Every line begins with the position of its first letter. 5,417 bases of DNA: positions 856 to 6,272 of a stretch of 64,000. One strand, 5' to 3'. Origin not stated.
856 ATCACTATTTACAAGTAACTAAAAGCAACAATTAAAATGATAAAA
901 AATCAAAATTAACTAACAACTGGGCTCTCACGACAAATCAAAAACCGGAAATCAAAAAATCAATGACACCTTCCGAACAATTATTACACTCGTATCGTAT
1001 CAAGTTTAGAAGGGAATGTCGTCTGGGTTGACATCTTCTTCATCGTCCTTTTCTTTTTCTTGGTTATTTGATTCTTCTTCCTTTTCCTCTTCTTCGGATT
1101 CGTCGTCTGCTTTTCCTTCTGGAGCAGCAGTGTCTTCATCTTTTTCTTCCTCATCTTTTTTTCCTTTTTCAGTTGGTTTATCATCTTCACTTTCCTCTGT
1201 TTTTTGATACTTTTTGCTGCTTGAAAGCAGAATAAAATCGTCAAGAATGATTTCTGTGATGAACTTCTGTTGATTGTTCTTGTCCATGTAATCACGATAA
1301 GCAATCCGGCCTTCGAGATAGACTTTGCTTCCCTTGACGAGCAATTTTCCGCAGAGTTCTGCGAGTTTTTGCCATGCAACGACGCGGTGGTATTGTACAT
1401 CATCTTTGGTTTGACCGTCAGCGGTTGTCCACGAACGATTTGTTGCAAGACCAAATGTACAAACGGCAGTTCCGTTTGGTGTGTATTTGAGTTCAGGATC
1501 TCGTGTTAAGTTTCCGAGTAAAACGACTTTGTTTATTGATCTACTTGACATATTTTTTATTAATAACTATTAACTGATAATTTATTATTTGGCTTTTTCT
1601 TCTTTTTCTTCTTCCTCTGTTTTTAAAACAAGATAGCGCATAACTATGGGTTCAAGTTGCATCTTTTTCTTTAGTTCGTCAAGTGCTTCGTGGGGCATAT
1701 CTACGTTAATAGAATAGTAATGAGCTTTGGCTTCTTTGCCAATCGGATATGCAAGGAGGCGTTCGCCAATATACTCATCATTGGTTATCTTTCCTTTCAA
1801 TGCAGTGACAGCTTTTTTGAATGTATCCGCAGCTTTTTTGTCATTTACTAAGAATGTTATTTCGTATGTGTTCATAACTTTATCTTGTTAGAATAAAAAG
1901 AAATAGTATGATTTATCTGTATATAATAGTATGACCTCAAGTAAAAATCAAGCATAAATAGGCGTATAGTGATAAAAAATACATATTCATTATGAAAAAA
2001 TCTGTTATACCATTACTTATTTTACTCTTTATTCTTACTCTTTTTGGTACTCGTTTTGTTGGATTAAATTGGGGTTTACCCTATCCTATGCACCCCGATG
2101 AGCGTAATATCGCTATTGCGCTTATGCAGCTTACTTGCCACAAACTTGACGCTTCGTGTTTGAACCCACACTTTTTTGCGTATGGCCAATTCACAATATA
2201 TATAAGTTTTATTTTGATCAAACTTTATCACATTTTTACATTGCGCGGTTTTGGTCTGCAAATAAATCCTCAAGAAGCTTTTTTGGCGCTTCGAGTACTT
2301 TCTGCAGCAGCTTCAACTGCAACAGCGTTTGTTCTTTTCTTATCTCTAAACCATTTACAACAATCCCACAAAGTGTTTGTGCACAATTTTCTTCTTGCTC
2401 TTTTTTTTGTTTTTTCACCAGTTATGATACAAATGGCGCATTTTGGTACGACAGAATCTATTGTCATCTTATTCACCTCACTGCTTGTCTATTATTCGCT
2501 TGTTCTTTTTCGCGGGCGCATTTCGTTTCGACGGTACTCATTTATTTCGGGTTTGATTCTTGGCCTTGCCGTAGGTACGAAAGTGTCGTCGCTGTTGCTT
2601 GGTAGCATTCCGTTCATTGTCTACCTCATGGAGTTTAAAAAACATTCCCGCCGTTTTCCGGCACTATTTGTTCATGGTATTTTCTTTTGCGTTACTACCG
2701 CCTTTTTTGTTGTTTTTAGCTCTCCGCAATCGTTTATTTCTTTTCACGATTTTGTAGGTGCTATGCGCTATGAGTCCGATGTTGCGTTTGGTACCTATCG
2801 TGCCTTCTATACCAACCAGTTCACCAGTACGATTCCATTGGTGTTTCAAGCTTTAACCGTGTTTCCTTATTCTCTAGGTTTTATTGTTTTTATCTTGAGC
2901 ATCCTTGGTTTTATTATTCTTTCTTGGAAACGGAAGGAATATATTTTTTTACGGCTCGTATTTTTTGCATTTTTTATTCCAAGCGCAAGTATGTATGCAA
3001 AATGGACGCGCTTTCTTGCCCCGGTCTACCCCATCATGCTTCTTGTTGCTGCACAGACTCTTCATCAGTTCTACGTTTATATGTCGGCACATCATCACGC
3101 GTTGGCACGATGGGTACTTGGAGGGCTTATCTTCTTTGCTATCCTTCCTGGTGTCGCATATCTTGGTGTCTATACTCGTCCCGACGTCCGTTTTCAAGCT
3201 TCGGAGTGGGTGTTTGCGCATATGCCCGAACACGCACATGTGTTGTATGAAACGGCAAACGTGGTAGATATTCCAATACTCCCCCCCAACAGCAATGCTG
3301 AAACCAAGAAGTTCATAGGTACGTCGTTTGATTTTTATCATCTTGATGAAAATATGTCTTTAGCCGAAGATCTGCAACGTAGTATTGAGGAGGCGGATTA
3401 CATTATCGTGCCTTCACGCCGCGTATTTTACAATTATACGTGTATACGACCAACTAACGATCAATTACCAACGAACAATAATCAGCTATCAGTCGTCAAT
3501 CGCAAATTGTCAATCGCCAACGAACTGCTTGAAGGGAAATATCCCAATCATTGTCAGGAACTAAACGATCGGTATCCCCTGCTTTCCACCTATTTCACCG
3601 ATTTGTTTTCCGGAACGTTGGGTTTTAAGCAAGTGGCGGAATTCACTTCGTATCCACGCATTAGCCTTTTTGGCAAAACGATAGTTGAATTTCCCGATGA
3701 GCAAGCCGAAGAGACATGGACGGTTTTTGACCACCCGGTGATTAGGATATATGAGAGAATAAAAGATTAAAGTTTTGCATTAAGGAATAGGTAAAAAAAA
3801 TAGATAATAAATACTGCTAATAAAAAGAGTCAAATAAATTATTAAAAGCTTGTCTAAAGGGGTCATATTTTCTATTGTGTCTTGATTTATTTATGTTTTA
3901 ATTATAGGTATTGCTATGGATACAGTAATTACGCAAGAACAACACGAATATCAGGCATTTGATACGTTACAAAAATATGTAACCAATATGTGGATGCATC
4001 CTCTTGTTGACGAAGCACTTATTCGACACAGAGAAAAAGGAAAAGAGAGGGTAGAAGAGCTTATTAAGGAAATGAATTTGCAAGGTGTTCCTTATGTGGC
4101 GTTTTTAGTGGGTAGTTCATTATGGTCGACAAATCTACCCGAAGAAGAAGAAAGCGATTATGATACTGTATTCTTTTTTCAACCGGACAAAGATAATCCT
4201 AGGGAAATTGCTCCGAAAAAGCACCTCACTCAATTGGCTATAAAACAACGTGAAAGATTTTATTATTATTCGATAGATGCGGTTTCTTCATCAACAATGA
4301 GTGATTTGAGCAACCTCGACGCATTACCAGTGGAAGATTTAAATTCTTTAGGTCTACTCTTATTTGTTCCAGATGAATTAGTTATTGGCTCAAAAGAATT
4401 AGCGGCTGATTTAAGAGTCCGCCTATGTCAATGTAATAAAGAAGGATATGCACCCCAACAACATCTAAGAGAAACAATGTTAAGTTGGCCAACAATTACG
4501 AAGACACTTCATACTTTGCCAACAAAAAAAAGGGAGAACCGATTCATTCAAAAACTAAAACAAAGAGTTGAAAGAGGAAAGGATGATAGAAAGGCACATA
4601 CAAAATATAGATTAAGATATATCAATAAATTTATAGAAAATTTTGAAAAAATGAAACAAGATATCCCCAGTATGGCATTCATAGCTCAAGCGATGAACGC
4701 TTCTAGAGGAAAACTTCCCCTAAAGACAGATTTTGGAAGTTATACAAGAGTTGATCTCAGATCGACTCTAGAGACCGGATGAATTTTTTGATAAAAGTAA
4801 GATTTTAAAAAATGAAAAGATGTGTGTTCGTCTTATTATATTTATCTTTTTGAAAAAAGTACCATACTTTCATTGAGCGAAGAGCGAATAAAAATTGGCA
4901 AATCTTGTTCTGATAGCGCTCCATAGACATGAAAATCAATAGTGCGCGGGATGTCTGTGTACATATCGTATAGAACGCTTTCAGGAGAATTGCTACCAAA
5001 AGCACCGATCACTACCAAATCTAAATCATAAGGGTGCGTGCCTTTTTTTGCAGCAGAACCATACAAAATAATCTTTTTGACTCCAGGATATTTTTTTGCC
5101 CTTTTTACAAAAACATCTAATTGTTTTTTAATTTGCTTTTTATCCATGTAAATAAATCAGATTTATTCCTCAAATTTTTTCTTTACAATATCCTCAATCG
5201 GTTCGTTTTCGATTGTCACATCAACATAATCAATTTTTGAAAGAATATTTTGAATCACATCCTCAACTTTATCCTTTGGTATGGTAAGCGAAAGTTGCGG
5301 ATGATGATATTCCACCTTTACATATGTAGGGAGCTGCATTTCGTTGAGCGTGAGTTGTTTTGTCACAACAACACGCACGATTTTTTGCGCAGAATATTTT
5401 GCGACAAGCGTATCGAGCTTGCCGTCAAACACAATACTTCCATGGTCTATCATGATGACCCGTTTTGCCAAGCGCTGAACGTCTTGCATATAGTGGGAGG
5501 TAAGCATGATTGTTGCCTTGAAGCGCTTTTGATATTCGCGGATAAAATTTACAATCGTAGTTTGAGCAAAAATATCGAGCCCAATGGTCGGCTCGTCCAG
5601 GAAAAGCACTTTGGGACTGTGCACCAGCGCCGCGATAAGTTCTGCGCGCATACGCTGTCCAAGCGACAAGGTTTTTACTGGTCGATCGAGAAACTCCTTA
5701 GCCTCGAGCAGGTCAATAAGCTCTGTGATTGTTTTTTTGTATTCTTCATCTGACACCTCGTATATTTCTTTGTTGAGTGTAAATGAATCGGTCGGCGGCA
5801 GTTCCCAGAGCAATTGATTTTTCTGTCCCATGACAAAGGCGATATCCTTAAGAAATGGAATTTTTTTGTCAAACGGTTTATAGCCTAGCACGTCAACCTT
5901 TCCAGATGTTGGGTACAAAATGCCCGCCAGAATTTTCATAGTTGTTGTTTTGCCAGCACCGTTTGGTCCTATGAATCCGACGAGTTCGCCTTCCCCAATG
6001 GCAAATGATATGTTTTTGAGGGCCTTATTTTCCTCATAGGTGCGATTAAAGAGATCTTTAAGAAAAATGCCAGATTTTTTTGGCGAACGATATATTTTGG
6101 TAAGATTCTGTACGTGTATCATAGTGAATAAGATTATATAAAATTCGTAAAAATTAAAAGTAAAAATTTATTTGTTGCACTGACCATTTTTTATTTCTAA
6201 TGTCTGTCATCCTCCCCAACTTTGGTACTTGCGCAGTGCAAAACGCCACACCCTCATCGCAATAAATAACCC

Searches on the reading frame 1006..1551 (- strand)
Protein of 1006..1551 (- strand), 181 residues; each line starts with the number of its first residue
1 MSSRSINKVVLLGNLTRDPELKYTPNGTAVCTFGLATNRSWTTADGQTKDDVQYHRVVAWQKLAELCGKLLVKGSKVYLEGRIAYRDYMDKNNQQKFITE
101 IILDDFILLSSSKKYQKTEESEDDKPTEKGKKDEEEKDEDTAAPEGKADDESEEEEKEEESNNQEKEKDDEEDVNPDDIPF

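Call 58: search_protein_families(library=pfam, proteins=[window:1006-1551:-], max_evalue=0.0001)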
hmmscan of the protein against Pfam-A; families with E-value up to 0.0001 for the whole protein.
window:1006-1551:- (181 aa): 1 family
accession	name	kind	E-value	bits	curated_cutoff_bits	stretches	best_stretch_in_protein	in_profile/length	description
PF00436.31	SSB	-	8.1e-35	119.5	26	1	6-106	1-101/104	Single-strand binding protein family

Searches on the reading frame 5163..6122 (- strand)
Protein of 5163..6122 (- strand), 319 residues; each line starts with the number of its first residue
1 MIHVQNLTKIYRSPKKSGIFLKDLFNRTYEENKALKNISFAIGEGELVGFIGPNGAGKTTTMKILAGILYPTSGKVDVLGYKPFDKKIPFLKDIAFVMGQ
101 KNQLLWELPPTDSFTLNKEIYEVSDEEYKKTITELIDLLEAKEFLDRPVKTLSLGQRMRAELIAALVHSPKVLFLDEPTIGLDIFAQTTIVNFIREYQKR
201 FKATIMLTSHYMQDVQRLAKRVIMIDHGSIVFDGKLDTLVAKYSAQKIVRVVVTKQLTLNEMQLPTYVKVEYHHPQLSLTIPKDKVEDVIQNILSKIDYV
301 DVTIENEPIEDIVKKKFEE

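Call 58: search_protein_families(library=pfam, proteins=[window:5163-6122:-], max_evalue=0.0001)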
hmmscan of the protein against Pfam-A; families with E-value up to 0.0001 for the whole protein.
window:5163-6122:- (319 aa): 3 families
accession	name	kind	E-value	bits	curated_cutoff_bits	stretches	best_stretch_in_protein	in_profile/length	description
PF00005.33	ABC_tran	-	2.6e-28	99.8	25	1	35-179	1-136/137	ABC transporter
PF13304.12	AAA_21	-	5.1e-12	46.9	27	1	148-210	234-298/304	AAA domain, putative AbiEii toxin, Type IV TA system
PF13476.12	AAA_23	-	8.9e-05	23.6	27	0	36-150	13-126/201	AAA domain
